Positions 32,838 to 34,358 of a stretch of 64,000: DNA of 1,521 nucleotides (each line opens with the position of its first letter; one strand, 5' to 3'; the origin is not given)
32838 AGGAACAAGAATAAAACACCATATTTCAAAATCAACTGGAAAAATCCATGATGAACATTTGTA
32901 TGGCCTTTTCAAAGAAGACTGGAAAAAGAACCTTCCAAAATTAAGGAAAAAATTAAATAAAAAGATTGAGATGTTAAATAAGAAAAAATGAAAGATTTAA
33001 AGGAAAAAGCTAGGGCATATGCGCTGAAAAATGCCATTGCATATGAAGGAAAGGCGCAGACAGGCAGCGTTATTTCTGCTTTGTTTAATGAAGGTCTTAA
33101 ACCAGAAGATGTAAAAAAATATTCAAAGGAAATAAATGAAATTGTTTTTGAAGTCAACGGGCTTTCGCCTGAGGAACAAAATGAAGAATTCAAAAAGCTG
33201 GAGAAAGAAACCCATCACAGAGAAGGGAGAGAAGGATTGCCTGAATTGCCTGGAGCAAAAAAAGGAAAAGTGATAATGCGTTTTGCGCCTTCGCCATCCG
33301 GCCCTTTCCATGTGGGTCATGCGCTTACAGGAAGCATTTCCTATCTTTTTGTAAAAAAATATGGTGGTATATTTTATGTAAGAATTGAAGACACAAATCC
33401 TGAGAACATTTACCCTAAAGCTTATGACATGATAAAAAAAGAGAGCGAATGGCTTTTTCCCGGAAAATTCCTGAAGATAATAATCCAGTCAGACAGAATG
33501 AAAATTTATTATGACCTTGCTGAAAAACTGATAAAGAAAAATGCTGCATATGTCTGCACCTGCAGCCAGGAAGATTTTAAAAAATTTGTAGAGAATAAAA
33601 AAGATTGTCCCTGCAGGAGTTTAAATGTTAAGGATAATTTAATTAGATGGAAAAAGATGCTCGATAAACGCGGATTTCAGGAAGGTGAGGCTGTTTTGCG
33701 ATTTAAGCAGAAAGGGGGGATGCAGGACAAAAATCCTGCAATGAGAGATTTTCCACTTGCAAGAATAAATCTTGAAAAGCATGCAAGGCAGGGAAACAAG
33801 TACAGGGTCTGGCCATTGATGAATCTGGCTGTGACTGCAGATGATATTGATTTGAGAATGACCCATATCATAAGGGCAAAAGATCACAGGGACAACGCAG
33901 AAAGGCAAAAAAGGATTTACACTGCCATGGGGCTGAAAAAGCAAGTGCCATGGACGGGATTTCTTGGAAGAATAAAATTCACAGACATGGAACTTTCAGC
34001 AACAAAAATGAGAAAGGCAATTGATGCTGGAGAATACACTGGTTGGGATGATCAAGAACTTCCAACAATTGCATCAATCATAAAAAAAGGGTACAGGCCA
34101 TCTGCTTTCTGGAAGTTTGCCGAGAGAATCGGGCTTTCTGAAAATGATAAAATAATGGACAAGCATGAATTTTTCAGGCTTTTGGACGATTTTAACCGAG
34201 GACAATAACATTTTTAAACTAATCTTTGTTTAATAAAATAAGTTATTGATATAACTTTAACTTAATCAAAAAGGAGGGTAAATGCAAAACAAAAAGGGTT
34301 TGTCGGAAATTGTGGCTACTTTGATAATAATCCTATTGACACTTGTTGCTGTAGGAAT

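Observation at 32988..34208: GluRS that ends before the anticodon-binding domain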

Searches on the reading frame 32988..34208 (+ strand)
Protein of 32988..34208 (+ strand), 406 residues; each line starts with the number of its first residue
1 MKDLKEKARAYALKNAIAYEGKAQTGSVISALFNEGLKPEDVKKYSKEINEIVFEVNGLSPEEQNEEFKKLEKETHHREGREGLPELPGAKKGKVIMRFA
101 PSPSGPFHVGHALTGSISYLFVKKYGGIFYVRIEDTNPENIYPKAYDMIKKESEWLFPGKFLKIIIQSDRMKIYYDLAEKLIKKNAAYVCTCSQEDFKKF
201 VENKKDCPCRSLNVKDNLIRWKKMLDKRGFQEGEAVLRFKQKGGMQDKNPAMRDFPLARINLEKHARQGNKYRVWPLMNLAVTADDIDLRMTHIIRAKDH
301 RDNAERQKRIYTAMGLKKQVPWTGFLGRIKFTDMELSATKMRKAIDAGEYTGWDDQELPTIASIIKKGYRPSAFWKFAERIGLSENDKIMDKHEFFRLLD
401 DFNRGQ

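Call 3: search_protein_families(library=pfam, proteins=[window:32988-34208:+], max_evalue=1)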
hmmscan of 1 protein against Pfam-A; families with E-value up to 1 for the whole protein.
window:32988-34208:+ (406 aa): 1 family
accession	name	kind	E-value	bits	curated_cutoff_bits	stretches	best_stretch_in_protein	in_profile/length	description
PF00749.27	tRNA-synt_1c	-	3.4e-59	200.8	23.4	1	94-390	1-298/314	tRNA synthetases class I (E and Q), catalytic domain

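Call 4: search_protein_families(library=ncbifam, proteins=[window:32988-34208:+], max_evalue=1)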
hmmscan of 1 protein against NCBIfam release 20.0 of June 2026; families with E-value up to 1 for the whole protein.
window:32988-34208:+ (406 aa): 11 families
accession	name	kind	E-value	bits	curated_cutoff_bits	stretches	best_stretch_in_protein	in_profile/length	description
NF003169.0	PRK04156.1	equivalog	2.6e-124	415.9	516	1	2-391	3-394/567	glutamate--tRNA ligase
TIGR00463.1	gltX_arch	equivalog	1.2e-105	354.1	401.75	1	6-395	3-389/560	glutamate--tRNA ligase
TIGR00440.1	glnS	equivalog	2.1e-47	162.2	425.8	1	96-392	2-298/524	glutamine--tRNA ligase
NF011291.0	PRK14703.1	equivalog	1.9e-46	158.7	681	1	90-395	27-333/769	glutamine--tRNA ligase/YqeY domain fusion protein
TIGR00464.1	gltX_bact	equivalog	6.2e-37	127.6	289.95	1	94-397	1-283/470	glutamate--tRNA ligase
NF004314.0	PRK05710.1-3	equivalog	7.6e-31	107.6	256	1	93-319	5-217/297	tRNA glutamyl-Q(34) synthetase GluQRS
TIGR03838.1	queuosine_YadB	equivalog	9.9e-29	100.6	276.7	1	96-318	2-213/272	tRNA glutamyl-Q(34) synthetase GluQRS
NF004315.1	PRK05710.1-4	equivalog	4.9e-22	78.7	250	1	97-318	1-231/274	tRNA glutamyl-Q(34) synthetase GluQRS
NF004313.0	PRK05710.1-2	equivalog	1.3e-21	77.1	380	2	95-199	5-109/299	tRNA glutamyl-Q(34) synthetase GluQRS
NF004312.0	PRK05710.1-1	equivalog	8.2e-19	68.1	453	1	93-317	12-219/306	tRNA glutamyl-Q(34) synthetase GluQRS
NF008927.0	PRK12285.1-4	equivalog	0.011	14.8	478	1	101-180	80-168/385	tryptophan--tRNA ligase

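Call 5: search_solved_structures(query=window:32988-34205:+, max_evalue=0.01, show_alignments=2)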
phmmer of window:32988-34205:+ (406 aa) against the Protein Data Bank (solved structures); distinct sequences matched with E-value up to 0.01: 44.
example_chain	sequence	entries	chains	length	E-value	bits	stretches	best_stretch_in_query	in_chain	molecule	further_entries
3aii_A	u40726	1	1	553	1.4e-91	310.8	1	8-395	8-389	Glutamyl-tRNA synthetase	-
4h3s_A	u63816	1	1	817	2e-35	125.9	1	91-385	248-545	Glutamine-tRNA ligase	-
7wrs_A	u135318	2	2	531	2.6e-35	125.6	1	85-385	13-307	Glutamyl-tRNA synthetase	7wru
5zdk_A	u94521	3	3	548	9.2e-33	117.2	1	87-399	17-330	Glutamine--tRNA ligase | Glutamine-tRNA ligase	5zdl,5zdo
4p2b_A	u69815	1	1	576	9.6e-32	113.8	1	90-389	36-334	Glutamine aminoacyl-tRNA synthetase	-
2hz7_A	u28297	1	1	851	1.3e-31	113.4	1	87-397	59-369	Glutaminyl-tRNA synthetase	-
2rd2_A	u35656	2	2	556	2.7e-31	112.3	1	87-392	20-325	Glutaminyl-tRNA synthetase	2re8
8uk6_A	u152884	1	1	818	1.3e-30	110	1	93-386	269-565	glutamine--tRNA ligase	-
1nyl_A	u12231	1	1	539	3.3e-30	108.7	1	87-392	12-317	Glutaminyl-tRNA synthetase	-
1euq_A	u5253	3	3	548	3.3e-30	108.7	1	87-392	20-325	GLUTAMINYL-TRNA SYNTHETASE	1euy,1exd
1gsg_P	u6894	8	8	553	3.4e-30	108.7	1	87-392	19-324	GLUTAMINYL-TRNA SYNTHETASE | PROTEIN (GLUTAMINYL-TRNA SYNTHETASE (E.C.6.1.1.18)) | PROTEIN (GLUTAMINYL-TRNA SYNTHETASE)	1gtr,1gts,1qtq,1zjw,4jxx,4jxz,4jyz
1o0b_A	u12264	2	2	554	3.4e-30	108.7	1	87-392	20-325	Glutaminyl-tRNA synthetase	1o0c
1qru_A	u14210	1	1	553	5.3e-30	108.1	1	87-392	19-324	PROTEIN (GLUTAMINYL-TRNA SYNTHETASE (E.C.6.1.1.18))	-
1qrs_A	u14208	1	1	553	1.5e-29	106.5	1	87-392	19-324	PROTEIN (GLUTAMINYL-TRNA SYNTHETASE (E.C.6.1.1.18))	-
1qrt_A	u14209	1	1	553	2.9e-29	105.6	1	87-392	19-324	PROTEIN (GLUTAMINYL-TRNA SYNTHETASE (E.C.6.1.1.18))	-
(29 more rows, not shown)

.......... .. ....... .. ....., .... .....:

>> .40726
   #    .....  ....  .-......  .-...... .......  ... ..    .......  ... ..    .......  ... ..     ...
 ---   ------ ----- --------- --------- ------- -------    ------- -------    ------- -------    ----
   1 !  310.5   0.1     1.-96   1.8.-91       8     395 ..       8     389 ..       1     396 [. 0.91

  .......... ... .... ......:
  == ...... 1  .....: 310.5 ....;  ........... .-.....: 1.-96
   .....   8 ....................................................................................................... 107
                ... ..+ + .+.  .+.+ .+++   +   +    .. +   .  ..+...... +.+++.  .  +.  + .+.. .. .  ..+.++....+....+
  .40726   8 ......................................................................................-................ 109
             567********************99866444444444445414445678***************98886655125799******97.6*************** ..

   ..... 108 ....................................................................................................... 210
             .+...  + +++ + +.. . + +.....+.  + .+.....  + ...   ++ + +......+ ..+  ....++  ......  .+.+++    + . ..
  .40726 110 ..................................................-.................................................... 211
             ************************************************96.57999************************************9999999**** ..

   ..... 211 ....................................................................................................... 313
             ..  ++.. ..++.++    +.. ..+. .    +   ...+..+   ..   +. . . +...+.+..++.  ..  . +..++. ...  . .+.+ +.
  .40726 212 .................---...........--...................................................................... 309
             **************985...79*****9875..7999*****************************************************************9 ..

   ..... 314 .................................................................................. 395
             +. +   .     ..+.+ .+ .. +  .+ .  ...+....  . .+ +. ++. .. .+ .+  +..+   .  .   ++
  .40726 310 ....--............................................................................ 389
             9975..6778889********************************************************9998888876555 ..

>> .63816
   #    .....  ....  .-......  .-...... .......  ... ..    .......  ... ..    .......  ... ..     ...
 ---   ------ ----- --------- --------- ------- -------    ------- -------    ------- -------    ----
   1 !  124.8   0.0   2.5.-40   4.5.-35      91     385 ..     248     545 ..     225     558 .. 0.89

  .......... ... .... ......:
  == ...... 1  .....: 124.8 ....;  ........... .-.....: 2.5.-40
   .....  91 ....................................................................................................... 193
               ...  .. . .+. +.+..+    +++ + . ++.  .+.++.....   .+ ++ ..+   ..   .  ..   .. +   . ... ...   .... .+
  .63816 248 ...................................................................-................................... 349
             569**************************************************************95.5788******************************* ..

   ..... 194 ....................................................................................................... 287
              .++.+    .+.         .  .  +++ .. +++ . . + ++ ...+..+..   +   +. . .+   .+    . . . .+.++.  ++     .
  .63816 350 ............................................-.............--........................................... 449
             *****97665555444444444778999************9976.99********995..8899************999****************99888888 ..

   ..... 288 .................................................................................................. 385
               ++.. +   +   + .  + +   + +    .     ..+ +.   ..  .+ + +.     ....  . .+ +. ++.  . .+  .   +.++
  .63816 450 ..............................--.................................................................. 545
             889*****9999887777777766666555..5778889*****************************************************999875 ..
